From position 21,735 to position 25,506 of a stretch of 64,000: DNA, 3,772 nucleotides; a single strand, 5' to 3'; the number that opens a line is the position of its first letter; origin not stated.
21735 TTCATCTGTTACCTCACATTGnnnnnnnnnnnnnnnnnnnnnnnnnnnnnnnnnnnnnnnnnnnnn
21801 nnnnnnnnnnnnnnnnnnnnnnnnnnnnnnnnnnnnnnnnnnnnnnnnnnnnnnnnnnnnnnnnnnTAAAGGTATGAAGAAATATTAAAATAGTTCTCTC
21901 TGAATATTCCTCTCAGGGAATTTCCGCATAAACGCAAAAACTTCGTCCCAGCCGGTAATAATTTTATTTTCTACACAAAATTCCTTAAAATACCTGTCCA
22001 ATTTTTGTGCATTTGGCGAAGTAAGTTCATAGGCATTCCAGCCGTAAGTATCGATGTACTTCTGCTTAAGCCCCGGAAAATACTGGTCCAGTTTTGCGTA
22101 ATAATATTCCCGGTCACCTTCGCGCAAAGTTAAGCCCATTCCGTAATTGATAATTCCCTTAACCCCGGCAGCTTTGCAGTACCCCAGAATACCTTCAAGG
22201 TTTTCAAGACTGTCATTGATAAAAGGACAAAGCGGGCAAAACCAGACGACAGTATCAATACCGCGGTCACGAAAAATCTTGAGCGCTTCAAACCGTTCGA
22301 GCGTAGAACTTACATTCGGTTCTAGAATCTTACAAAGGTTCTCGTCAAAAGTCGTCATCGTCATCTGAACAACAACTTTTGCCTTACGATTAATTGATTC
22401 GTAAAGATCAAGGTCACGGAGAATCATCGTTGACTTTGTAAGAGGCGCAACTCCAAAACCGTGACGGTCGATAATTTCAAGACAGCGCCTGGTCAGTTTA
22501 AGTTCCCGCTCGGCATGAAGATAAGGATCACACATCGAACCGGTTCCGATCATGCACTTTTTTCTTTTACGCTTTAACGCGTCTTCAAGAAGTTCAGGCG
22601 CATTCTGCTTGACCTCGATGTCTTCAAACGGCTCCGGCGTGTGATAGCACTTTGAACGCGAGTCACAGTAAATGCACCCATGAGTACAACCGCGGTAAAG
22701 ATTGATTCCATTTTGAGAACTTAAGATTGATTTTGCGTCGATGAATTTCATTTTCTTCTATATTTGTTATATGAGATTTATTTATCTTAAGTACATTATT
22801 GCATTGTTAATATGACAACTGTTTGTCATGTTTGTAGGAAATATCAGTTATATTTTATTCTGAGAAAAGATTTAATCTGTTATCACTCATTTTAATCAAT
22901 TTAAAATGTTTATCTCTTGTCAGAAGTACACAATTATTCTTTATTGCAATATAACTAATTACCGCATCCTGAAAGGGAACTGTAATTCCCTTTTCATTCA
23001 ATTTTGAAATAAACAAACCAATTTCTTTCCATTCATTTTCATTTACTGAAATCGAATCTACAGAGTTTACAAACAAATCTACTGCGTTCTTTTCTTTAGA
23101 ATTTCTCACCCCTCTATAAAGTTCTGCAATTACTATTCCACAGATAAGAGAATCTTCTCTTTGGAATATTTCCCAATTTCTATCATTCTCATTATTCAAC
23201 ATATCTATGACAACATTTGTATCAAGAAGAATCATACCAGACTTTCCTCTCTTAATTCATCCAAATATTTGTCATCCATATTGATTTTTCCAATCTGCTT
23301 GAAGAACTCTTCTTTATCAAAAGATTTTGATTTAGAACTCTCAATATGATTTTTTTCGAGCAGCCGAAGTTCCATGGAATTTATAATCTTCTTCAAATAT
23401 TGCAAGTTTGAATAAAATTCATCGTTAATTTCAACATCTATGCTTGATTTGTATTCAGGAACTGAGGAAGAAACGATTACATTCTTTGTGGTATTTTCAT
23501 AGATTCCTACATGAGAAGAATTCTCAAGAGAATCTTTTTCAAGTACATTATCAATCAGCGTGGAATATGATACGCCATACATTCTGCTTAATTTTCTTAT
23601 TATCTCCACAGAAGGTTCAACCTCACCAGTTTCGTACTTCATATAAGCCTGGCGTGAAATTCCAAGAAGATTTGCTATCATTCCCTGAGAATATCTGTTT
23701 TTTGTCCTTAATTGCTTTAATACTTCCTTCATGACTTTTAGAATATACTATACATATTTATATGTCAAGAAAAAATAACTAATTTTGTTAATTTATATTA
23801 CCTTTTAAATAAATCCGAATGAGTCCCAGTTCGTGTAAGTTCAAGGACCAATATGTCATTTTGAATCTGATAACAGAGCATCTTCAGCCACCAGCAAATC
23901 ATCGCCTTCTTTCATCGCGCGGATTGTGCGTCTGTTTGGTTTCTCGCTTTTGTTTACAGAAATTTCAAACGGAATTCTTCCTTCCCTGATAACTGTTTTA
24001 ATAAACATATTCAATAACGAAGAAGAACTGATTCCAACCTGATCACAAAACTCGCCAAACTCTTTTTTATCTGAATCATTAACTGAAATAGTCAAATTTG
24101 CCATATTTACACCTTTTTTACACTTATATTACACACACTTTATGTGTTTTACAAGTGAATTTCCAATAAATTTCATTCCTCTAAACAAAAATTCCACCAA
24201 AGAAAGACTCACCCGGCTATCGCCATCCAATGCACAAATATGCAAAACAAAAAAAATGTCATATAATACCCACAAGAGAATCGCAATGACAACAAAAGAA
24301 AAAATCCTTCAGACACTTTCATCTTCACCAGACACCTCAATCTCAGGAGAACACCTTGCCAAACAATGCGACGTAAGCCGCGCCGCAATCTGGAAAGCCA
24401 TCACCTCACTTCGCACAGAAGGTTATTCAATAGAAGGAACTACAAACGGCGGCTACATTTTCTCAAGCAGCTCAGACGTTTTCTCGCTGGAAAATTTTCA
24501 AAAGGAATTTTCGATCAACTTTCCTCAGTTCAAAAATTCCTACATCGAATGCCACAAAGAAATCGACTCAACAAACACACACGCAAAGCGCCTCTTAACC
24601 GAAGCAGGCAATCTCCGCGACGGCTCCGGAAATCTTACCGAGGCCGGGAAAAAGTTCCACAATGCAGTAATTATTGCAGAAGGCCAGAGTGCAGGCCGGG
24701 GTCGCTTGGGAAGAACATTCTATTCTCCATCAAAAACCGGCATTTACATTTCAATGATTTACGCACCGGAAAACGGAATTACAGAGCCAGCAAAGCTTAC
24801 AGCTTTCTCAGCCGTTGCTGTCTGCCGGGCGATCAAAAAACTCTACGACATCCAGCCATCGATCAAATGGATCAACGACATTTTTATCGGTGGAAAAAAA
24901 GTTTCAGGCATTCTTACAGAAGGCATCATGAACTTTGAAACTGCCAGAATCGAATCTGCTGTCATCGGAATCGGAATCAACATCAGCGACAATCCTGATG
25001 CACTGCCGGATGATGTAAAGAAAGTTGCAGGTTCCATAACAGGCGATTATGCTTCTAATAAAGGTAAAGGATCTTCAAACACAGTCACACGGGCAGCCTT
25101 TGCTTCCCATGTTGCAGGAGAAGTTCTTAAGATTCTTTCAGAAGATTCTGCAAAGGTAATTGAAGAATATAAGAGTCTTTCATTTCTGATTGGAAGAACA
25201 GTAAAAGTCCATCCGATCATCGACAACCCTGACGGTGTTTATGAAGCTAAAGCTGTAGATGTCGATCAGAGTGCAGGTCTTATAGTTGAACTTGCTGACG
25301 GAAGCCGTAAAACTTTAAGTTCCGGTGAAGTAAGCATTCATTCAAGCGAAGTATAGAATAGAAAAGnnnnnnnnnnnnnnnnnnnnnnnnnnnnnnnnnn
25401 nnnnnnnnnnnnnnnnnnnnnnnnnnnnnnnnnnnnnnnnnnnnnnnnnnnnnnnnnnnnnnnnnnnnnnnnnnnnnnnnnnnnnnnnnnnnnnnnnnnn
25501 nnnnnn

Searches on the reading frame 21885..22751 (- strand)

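Call 42: search_protein_families(library=pfam, proteins=[window:21885-22751:-], max_evalue=0.01)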
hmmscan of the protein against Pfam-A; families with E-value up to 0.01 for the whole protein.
window:21885-22751:- (288 aa): 1 family
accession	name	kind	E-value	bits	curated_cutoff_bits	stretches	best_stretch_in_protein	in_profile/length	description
PF04055.27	Radical_SAM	-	2.4e-13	51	29.5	1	16-181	1-157/166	Radical SAM superfamily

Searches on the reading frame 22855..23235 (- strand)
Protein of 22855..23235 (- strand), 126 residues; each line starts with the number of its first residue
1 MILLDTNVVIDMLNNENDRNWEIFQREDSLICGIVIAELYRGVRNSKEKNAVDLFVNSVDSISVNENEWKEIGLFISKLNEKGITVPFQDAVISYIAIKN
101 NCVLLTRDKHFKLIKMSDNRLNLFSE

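Call 42: search_protein_families(library=pfam, proteins=[window:22855-23235:-], max_evalue=0.01)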
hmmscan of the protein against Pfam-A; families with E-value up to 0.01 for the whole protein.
window:22855-23235:- (126 aa): 2 families
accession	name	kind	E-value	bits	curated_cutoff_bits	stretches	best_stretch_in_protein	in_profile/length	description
PF01850.27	PIN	-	1.3e-12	48.9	23.6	1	2-113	1-116/120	PIN domain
PF18480.7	DUF5615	-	0.0062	16.8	23.8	0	72-113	20-60/110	Domain of unknown function (DUF5615)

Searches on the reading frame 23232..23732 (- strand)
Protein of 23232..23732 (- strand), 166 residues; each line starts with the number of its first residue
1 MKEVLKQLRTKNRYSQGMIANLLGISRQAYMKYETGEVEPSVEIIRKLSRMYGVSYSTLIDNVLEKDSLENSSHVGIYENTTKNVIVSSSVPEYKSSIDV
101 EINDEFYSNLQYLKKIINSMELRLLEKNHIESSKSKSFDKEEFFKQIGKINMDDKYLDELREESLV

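Call 42: search_protein_families(library=pfam, proteins=[window:23232-23732:-], max_evalue=0.01)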
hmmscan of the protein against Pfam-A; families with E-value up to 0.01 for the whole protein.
window:23232-23732:- (166 aa): 5 families
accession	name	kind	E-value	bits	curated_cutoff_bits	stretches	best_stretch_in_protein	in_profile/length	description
PF01381.28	HTH_3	-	6.7e-13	48.9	23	1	5-57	1-53/55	Helix-turn-helix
PF13560.12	HTH_31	-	3.4e-09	37.3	27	1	4-55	5-57/64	Helix-turn-helix domain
PF12844.13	HTH_19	-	2.3e-08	34.2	30.2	1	4-64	3-63/64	Helix-turn-helix domain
PF15731.11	MqsA_antitoxin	-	0.0014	19.1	30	1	4-48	73-117/131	Antitoxin component of bacterial toxin-antitoxin system, MqsA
PF05225.22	HTH_psq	-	0.0085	16.2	20.4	0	45-64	19-37/45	helix-turn-helix, Psq domain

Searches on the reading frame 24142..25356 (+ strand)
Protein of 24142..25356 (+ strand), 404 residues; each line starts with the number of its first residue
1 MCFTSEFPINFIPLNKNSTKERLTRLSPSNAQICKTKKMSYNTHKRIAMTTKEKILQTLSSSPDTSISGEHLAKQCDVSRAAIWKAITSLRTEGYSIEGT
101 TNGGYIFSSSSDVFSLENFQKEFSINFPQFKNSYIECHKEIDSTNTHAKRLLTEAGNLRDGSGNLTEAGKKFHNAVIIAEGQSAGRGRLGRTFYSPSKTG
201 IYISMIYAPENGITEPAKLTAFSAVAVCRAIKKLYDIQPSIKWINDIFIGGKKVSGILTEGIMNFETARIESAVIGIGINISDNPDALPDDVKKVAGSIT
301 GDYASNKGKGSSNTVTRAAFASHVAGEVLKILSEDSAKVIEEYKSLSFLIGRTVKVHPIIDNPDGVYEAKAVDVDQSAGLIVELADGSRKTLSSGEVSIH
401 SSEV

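Call 42: search_protein_families(library=pfam, proteins=[window:24142-25356:+], max_evalue=0.01)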
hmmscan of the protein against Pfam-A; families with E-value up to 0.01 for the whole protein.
window:24142-25356:+ (404 aa): 4 families
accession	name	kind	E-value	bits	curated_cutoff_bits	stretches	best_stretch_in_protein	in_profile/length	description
PF03099.24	BPL_LplA_LipB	-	2.7e-16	60.1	21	1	175-280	25-133/133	Biotin/lipoate A/B protein ligase family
PF08279.18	HTH_11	-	4.7e-13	49.3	25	1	52-106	2-55/55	HTH domain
PF02237.23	BPL_C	-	1.9e-06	28.1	21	1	360-398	9-46/48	Biotin protein ligase C terminal domain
PF01418.23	HTH_6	-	0.0024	18.3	28.3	1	52-96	18-64/77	Helix-turn-helix domain, rpiR family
